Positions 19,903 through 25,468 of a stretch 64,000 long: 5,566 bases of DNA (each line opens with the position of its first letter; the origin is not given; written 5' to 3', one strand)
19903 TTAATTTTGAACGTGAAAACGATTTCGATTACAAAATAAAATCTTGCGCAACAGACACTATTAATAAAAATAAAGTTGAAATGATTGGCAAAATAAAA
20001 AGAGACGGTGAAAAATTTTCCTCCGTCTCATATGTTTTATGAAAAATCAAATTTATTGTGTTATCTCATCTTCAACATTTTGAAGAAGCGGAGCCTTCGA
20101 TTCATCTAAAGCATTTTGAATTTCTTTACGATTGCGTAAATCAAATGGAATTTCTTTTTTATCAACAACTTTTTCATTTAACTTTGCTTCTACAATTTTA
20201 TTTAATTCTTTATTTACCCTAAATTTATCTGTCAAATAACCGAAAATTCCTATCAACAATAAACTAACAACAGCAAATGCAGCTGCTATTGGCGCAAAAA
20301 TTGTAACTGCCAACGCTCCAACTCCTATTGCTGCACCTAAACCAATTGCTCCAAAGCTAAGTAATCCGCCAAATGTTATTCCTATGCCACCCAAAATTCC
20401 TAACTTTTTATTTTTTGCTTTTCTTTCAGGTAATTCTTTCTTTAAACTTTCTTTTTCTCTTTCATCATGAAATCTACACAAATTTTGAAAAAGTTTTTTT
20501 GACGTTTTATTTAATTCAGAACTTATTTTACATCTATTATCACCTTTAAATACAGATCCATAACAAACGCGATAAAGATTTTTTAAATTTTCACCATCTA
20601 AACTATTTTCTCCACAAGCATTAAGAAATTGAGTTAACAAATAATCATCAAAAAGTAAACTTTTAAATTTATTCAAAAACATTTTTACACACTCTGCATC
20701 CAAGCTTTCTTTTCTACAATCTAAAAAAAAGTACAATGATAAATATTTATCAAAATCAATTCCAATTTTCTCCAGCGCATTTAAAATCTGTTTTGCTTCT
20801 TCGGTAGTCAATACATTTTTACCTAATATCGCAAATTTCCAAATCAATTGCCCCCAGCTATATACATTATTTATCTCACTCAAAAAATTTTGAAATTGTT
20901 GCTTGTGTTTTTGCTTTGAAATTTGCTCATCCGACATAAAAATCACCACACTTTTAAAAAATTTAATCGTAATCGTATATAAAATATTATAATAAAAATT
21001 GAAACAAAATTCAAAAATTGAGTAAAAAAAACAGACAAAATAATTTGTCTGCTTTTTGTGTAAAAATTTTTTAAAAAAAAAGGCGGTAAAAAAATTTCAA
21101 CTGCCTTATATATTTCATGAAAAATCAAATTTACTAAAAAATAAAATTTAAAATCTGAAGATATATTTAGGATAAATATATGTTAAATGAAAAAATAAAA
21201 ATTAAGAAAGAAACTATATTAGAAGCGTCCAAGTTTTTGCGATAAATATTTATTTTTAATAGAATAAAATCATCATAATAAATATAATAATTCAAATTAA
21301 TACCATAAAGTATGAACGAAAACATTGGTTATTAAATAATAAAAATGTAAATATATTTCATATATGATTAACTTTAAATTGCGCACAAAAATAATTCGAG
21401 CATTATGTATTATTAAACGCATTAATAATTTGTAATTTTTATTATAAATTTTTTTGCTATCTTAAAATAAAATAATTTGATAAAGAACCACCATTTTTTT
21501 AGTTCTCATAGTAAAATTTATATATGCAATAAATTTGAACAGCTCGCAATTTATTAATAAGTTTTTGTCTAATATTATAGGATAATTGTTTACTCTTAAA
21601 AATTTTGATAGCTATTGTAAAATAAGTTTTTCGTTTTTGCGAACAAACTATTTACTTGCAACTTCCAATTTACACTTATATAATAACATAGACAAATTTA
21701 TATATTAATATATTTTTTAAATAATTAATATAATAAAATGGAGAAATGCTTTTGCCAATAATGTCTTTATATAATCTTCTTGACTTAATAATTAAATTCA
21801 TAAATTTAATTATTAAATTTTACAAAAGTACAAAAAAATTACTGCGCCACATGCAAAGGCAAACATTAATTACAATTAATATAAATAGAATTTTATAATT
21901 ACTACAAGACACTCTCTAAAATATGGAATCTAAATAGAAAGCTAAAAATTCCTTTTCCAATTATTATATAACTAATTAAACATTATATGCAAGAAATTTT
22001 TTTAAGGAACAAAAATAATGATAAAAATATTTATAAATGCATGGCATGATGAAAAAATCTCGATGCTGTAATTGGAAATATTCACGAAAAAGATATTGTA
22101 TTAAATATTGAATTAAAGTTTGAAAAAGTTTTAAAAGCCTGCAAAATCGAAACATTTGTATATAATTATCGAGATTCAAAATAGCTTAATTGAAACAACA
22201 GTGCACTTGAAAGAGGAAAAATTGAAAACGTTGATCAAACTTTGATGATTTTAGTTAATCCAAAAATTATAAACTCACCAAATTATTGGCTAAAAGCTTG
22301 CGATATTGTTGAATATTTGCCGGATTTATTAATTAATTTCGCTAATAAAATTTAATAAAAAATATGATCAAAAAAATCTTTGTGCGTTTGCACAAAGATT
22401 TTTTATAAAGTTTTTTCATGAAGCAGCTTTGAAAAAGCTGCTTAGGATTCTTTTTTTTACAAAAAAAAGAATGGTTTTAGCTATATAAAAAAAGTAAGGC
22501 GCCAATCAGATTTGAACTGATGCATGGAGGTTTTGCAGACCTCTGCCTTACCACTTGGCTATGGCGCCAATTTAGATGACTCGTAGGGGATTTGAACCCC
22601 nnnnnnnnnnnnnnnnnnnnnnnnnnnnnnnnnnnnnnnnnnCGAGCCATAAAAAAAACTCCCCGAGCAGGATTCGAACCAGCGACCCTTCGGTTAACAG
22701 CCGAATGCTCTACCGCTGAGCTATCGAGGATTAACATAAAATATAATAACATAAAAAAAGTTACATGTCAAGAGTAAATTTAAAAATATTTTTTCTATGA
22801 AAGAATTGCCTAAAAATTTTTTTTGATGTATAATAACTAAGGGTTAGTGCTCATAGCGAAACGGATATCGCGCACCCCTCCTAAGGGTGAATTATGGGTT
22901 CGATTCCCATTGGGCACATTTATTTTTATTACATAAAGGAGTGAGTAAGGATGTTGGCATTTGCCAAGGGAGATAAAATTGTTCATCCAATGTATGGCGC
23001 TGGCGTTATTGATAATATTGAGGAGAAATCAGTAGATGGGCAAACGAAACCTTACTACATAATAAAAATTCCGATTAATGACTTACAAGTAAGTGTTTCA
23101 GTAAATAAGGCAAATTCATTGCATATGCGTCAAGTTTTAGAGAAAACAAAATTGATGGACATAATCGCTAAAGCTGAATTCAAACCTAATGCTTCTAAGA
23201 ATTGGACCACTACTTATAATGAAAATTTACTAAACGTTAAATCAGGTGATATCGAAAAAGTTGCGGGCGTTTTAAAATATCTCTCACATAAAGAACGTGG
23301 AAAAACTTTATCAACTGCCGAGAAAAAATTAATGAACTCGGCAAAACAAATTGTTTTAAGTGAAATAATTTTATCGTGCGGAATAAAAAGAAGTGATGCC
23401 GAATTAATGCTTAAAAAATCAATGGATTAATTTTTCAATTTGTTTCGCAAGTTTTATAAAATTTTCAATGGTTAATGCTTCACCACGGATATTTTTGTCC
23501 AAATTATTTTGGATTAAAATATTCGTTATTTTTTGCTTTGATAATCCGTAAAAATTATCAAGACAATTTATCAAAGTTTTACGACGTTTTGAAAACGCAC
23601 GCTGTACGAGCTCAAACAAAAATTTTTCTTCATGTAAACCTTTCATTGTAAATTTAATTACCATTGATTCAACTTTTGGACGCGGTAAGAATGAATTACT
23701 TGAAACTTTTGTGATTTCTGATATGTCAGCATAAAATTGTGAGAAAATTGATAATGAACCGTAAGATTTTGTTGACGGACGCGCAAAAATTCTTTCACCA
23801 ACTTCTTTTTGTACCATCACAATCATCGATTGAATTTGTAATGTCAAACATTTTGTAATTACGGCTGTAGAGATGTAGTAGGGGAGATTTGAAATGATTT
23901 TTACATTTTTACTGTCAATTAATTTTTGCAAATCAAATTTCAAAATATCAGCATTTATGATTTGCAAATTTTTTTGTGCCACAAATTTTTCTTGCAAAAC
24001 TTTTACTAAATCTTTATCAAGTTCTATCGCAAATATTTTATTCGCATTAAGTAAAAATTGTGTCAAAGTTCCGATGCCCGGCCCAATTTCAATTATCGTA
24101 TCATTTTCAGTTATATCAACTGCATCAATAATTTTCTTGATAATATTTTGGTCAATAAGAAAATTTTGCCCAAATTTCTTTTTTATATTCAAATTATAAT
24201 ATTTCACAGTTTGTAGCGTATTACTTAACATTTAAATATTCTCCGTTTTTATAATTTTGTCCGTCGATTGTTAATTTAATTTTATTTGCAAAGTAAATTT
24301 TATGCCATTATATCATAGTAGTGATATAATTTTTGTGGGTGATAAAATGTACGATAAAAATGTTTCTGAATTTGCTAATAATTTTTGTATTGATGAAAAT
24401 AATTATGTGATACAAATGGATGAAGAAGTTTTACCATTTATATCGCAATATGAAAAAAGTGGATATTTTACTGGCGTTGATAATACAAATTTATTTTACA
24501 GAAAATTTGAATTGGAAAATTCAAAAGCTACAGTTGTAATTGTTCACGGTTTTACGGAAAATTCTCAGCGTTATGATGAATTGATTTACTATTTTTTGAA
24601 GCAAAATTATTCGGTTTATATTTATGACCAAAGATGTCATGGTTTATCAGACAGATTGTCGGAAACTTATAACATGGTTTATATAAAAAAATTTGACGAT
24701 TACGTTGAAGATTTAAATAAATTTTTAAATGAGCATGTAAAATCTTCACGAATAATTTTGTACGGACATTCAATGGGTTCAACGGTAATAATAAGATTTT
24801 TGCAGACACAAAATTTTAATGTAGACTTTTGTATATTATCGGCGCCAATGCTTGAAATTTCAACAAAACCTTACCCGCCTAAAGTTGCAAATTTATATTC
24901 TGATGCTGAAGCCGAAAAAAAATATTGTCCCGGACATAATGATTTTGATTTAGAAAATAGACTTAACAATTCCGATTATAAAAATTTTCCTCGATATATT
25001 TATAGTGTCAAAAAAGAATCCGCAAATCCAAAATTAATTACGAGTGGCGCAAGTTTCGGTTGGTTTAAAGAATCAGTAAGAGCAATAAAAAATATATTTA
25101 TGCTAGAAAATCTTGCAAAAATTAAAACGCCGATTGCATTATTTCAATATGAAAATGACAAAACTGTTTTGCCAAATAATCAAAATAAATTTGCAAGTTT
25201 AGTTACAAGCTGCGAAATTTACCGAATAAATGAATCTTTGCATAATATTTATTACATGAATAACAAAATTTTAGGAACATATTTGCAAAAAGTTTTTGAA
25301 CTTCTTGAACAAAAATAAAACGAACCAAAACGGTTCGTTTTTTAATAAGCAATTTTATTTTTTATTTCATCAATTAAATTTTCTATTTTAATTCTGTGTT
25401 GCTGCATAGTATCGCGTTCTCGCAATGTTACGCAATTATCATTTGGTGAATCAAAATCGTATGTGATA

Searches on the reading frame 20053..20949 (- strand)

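Call 31: search_protein_families(library=pfam, proteins=[window:20053-20949:-], max_evalue=0.001)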
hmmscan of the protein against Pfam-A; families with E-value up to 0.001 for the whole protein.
window:20053-20949:- (298 aa): 1 family
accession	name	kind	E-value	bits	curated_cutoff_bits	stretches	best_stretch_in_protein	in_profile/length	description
PF07332.16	Phage_holin_3_6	-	0.00032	21.2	28.4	1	175-239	25-86/116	Putative Actinobacterial Holin-X, holin superfamily III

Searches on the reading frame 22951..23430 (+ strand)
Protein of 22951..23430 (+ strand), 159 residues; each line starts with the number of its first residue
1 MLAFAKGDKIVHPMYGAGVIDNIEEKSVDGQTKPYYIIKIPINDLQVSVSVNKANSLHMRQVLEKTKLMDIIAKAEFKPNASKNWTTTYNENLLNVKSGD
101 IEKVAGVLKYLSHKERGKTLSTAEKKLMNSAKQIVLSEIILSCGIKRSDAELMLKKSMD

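Call 70: search_protein_families(library=pfam, proteins=[window:22951-23430:+], max_evalue=0.001)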
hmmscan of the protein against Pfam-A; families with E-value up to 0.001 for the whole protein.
window:22951-23430:+ (159 aa): 2 families
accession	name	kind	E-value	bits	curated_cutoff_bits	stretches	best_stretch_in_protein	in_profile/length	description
PF21095.3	CarD_C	-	6.5e-20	71.4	23.1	1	69-154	3-86/87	CarD, C-terminal domain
PF02559.22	CarD_TRCF_RID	-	9.5e-14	51.7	23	1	4-62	1-56/57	CarD-like/TRCF RID domain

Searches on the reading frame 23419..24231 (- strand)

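Call 70: search_protein_families(library=pfam, proteins=[window:23419-24231:-], max_evalue=0.001)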
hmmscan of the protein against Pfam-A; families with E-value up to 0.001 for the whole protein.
window:23419-24231:- (270 aa): 1 family
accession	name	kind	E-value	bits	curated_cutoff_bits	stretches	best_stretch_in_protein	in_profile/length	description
PF00398.26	RrnaAD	-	1.2e-62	211.8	24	1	14-259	2-261/263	Ribosomal RNA adenine dimethylase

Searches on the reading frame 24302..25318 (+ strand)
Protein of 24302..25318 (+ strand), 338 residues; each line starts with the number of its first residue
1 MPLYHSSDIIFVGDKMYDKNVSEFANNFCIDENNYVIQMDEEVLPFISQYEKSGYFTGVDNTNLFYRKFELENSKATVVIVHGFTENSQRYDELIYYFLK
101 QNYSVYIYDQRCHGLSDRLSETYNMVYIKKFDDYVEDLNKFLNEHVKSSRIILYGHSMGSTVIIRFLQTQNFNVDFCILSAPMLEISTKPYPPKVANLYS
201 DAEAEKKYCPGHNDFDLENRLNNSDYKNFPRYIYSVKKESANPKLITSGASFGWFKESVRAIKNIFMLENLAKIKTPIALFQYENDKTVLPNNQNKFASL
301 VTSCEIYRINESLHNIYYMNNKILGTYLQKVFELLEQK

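Call 70: search_protein_families(library=pfam, proteins=[window:24302-25318:+], max_evalue=0.001)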
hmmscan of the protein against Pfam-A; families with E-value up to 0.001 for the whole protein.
window:24302-25318:+ (338 aa): 4 families
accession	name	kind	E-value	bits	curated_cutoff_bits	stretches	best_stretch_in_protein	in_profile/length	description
PF12146.15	Hydrolase_4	-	2.8e-40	138.6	27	1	73-316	2-234/239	Serine aminopeptidase, S33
PF00561.26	Abhydrolase_1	-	4.3e-18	66.3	25.8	1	77-318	2-242/245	alpha/beta hydrolase fold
PF12697.13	Abhydrolase_6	-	5.9e-10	40.6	26.3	1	78-188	1-100/217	Alpha/beta hydrolase family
PF10230.15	LIDHydrolase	-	1.4e-05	25.4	27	1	90-185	20-121/262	Lipid-droplet associated hydrolase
